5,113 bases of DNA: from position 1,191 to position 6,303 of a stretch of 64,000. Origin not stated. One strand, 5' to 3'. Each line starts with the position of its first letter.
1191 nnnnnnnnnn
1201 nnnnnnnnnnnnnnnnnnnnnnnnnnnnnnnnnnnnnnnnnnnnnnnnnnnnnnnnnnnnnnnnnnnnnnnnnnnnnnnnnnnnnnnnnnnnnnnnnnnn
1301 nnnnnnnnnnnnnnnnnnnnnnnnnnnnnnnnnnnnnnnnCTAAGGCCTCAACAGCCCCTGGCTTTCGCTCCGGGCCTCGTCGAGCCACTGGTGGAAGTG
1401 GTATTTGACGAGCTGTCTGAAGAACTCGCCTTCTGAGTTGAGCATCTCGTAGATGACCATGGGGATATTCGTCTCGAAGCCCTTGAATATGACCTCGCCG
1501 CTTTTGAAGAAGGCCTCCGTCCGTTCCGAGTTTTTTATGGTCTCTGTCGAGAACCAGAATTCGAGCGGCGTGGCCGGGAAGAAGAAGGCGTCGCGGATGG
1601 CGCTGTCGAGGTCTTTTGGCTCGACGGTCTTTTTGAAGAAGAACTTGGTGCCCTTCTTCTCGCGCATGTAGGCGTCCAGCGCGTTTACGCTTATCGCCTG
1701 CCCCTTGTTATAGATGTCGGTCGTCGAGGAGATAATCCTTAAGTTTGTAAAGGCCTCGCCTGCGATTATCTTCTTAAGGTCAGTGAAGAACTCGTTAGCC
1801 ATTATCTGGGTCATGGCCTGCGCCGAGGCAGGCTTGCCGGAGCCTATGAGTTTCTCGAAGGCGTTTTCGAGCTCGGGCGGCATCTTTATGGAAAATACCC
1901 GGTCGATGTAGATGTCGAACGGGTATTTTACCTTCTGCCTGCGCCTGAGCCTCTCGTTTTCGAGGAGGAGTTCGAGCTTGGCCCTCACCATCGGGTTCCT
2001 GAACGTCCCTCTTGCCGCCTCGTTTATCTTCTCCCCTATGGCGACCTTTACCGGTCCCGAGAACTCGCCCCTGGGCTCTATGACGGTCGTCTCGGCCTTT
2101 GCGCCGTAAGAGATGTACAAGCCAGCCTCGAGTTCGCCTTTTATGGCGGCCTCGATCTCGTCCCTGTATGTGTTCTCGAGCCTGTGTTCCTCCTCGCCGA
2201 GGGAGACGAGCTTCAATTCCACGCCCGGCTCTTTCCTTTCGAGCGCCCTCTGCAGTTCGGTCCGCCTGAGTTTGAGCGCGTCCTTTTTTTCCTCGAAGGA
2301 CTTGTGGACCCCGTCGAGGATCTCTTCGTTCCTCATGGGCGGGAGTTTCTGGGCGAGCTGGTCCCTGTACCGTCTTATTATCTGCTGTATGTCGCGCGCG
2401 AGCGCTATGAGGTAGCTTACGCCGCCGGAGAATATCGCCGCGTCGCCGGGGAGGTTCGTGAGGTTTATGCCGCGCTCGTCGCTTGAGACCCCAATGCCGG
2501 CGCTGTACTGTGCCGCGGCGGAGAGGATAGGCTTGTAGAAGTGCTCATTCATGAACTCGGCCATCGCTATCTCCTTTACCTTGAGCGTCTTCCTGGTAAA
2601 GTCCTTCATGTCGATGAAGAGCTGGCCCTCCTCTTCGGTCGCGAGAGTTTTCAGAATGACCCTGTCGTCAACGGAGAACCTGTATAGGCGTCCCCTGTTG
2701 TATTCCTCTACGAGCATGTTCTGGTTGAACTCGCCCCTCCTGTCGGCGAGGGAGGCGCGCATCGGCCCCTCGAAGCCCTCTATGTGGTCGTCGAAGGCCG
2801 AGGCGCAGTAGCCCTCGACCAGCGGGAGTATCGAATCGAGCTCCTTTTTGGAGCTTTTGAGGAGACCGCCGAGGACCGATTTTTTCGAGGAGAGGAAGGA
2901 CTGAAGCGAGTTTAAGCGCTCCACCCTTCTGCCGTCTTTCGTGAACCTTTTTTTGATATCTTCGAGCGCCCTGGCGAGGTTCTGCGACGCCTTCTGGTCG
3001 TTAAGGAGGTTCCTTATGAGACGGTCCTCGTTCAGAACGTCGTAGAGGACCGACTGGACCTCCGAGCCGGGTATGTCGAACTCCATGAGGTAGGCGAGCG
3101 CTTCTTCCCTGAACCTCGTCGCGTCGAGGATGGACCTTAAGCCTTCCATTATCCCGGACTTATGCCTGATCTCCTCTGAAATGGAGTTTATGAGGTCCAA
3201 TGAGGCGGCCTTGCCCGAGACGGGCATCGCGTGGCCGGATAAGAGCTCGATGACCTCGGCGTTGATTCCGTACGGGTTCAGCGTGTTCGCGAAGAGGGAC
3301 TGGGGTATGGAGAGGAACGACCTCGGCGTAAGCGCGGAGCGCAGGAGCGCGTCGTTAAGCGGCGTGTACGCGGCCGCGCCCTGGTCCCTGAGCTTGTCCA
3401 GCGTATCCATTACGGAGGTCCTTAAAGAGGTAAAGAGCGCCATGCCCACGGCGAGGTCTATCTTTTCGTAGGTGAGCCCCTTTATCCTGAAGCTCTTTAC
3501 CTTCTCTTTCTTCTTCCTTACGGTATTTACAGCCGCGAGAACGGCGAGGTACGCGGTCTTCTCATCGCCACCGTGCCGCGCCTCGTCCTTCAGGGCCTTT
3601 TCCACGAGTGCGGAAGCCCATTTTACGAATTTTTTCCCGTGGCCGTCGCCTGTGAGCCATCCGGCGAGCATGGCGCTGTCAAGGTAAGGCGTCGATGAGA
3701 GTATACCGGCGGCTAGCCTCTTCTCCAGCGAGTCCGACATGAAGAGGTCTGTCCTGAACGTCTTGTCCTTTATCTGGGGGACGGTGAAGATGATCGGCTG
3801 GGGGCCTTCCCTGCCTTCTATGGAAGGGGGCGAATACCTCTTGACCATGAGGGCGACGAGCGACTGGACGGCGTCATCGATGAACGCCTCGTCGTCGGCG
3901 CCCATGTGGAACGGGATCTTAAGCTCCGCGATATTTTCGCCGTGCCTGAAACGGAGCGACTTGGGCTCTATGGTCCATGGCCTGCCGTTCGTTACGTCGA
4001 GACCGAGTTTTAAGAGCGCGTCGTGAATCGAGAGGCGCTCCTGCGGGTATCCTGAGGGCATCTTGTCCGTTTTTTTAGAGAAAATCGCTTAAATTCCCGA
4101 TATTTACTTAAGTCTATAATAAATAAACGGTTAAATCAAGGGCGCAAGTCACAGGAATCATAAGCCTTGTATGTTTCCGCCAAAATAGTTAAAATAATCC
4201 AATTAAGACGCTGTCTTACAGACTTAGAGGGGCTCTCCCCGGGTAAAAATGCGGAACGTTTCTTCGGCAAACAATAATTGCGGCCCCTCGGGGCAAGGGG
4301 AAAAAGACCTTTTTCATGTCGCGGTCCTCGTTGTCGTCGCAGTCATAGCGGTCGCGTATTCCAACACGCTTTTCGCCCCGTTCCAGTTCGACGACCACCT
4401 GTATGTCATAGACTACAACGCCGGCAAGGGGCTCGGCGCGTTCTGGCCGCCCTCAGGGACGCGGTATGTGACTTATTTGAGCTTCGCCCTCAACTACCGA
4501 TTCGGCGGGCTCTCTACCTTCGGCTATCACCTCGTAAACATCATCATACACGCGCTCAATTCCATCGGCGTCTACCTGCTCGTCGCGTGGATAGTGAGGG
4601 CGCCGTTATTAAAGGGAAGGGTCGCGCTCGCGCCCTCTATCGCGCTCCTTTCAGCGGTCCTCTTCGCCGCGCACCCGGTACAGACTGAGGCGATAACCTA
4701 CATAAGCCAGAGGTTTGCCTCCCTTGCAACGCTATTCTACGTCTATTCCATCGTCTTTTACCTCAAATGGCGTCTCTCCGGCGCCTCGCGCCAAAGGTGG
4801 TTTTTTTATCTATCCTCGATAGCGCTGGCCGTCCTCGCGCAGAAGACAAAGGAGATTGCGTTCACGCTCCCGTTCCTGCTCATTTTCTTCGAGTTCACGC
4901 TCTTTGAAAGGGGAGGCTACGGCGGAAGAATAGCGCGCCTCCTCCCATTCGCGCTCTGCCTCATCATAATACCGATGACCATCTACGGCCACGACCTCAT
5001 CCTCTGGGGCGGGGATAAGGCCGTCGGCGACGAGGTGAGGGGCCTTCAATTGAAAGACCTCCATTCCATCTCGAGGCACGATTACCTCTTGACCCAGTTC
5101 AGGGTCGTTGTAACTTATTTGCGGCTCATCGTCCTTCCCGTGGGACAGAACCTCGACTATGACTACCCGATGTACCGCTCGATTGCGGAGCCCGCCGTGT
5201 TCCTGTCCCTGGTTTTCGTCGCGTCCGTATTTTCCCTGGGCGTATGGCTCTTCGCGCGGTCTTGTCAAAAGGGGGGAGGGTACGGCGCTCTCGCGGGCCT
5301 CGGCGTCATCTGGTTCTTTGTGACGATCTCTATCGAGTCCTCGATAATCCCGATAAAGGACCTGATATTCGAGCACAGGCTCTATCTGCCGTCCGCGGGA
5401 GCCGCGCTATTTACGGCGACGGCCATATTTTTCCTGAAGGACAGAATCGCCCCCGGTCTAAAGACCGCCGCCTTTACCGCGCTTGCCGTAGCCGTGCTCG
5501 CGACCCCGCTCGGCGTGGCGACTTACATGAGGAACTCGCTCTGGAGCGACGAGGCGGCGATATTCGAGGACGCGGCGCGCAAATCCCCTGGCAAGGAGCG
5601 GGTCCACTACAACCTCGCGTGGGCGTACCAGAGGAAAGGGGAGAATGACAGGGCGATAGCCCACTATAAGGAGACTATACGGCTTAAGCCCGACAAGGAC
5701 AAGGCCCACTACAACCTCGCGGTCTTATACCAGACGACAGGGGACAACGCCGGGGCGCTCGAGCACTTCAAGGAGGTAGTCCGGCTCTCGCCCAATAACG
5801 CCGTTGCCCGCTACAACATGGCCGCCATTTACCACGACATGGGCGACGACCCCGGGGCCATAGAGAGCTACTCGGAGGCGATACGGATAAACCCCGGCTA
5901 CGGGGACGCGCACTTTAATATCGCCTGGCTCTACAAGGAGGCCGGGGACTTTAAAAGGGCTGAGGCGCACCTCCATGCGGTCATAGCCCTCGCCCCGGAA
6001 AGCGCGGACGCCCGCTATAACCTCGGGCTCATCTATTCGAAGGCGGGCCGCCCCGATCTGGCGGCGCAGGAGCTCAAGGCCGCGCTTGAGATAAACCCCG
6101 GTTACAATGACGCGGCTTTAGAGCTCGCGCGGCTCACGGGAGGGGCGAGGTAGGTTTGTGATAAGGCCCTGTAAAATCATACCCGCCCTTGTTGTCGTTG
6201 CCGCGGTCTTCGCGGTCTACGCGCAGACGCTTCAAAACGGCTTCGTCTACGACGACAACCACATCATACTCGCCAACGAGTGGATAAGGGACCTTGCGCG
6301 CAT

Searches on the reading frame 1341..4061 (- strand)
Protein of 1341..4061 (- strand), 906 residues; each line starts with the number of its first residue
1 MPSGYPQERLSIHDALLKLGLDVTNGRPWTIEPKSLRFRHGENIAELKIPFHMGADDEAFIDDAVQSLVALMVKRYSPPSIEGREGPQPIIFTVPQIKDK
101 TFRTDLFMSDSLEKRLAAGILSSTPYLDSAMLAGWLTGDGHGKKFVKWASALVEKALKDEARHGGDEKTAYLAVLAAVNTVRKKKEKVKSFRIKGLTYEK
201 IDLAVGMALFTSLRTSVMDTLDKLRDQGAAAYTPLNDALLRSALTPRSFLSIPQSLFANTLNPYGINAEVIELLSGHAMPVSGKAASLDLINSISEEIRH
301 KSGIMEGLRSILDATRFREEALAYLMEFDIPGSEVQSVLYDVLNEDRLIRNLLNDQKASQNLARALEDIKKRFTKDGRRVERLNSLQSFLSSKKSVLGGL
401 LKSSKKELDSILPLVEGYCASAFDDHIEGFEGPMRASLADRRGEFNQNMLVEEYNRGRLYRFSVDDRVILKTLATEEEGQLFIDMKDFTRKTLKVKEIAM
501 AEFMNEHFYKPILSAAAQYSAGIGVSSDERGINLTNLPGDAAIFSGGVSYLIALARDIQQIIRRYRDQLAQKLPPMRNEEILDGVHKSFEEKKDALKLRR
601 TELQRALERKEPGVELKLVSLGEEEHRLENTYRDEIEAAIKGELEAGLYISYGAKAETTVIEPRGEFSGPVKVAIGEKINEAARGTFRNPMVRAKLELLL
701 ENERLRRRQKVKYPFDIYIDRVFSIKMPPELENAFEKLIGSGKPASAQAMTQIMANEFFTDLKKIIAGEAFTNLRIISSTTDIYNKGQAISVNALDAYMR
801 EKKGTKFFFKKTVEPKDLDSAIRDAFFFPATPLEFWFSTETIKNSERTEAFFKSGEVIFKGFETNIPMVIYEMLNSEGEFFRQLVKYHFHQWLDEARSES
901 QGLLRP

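Call 28: search_protein_families(library=pfam, proteins=[window:1341-4061:-], max_evalue=0.001)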
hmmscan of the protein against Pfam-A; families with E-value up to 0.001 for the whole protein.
window:1341-4061:- (906 aa): 0 families

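Call 76: search_solved_structures(query=window:1341-4061:-, max_evalue=0.01)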
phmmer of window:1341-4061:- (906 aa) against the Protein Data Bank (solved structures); distinct sequences matched with E-value up to 0.01: 0.

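Call 77: search_protein_families(library=ncbifam, proteins=[window:1341-4061:-], max_evalue=0.001)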
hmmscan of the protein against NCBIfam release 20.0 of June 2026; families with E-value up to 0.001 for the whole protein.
window:1341-4061:- (906 aa): 0 families

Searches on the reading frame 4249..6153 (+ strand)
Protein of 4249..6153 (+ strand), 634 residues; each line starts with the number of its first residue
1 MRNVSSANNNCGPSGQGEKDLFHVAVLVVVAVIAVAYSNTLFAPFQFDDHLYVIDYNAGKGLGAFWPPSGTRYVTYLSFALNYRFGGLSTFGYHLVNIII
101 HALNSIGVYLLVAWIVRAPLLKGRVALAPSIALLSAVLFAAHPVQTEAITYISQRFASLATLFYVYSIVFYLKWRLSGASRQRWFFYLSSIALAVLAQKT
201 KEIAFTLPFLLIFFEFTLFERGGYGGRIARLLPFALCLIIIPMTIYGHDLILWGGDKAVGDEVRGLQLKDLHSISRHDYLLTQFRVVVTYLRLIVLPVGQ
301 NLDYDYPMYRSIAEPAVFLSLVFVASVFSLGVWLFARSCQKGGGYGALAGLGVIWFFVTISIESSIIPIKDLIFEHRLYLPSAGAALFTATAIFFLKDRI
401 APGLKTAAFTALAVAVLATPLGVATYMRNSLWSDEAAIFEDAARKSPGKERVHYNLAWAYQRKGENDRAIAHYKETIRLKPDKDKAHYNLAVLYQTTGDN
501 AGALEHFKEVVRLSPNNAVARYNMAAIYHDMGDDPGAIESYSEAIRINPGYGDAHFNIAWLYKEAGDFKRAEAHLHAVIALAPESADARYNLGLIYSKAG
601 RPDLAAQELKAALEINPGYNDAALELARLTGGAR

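Call 28: search_protein_families(library=pfam, proteins=[window:4249-6153:+], max_evalue=0.001)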
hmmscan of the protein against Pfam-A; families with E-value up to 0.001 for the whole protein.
window:4249-6153:+ (634 aa): 22 families
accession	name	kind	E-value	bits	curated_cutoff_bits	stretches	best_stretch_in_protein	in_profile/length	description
PF00515.34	TPR_1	-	1.2e-36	123.4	27.8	4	518-551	1-34/34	Tetratricopeptide repeat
PF07719.23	TPR_2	-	4.5e-33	111.1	27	5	451-482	2-33/34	Tetratricopeptide repeat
PF13181.12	TPR_8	-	1.2e-28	97.2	25.7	3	586-618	1-33/34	Tetratricopeptide repeat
PF13431.12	TPR_17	-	2.2e-28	96.5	24.4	2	541-572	2-33/34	Tetratricopeptide repeat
PF13414.12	TPR_11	-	2.5e-28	97.9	26.8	4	460-498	4-42/42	TPR repeat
PF14559.12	TPR_19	-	7.3e-26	90.7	25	4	564-627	3-66/68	Tetratricopeptide repeat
PF13432.12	TPR_16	-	2.2e-25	89.1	32.7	3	557-619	2-64/65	Tetratricopeptide repeat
PF13424.12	TPR_12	-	1.1e-20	74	30.1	2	486-547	5-74/77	Tetratricopeptide repeat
PF13176.12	TPR_7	-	1.7e-20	71.7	27.9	1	453-483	2-32/36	Tetratricopeptide repeat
PF13174.12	TPR_6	-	9.9e-20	70.2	26.3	0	553-585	1-33/33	Tetratricopeptide repeat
PF13428.12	TPR_14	-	1.6e-18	65.8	23.5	0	587-629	2-44/44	Tetratricopeptide repeat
PF13374.12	TPR_10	-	2.8e-14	53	27.5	0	489-513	7-31/42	Tetratricopeptide repeat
PF13371.12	TPR_9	-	2.3e-13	50.4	35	1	561-624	4-67/73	Tetratricopeptide repeat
PF07721.20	TPR_4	-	3.9e-10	39.8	27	0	486-507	3-24/26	Tetratricopeptide repeat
PF14561.12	TPR_20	-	2.1e-09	38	25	0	467-534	5-75/90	Tetratricopeptide repeat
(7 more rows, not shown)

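Call 77: search_protein_families(library=ncbifam, proteins=[window:4249-6153:+], max_evalue=0.001)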
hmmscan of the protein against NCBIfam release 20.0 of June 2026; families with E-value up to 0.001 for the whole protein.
window:4249-6153:+ (634 aa): 29 families (the best 25 are shown)
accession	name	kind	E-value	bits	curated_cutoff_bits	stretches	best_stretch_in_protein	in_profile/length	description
NF040959.1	MamA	equivalog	3.2e-42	144.3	200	3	439-576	60-197/204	magnetosome protein MamA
TIGR02521.1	type_IV_pilW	equivalog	7.9e-24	84.5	154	2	485-630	32-179/234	type IV pilus biogenesis/stability protein PilW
TIGR02917.1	PEP_TPR_lipo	equivalog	1.2e-22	79.7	312.2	2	425-533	779-886/899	XrtA/PEP-CTERM system TPR-repeat protein PrsT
NF033758.1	gliding_GltE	equivalog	5.3e-22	78.4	225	2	448-545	84-181/411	adventurous gliding motility TPR repeat lipoprotein GltE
NF047558.1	TPR_END_plus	domain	6e-22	77.3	32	1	588-623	1-36/56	TPR end-of-group domain-containing protein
NF002725.1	PRK02603.1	equivalog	4.8e-19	69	143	2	495-573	46-127/173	photosystem I assembly protein Ycf3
NF047507.1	TPR_BatC_Lepto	exception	4.3e-18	65.6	175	2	498-566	72-144/214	TPR repeat-containing protein BatC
NF033762.1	social_mot_Tgl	equivalog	7.2e-18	64.8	225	1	449-622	30-206/252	social motility TPR repeat lipoprotein Tgl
NF033920.0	C39_PA2778_fam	equivalog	1.1e-13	51.3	150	3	461-549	167-255/255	PA2778 family cysteine peptidase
TIGR02552.1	LcrH_SycD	equivalog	8.9e-13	48.1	104.8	1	447-518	49-120/136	SycD/LcrH family type III secretion system chaperone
TIGR03939.1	PGA_TPR_OMP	equivalog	3.4e-11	42.1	366.65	2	547-619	390-462/800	poly-beta-1,6 N-acetyl-D-glucosamine export porin PgaA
NF047371.1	FlcA_CTERM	equivalog_domain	9.7e-11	40.8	300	1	459-546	448-535/646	periplasmic flagellar collar protein FlcA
NF052230.1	T9SS_PorE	exception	6.3e-10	37.9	600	1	440-524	42-131/648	PorE family type IX secretion system protein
NF052415.1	T3SS_chap_SctY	equivalog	9.4e-10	39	70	1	559-623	13-78/106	type III secretion apparatus assembly chaperone SctY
NF052312.1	T9SS_PorW_SprE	equivalog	4.4e-09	35.6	250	1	449-517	178-249/716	type IX secretion system periplasmic lipoprotein PorW/SprE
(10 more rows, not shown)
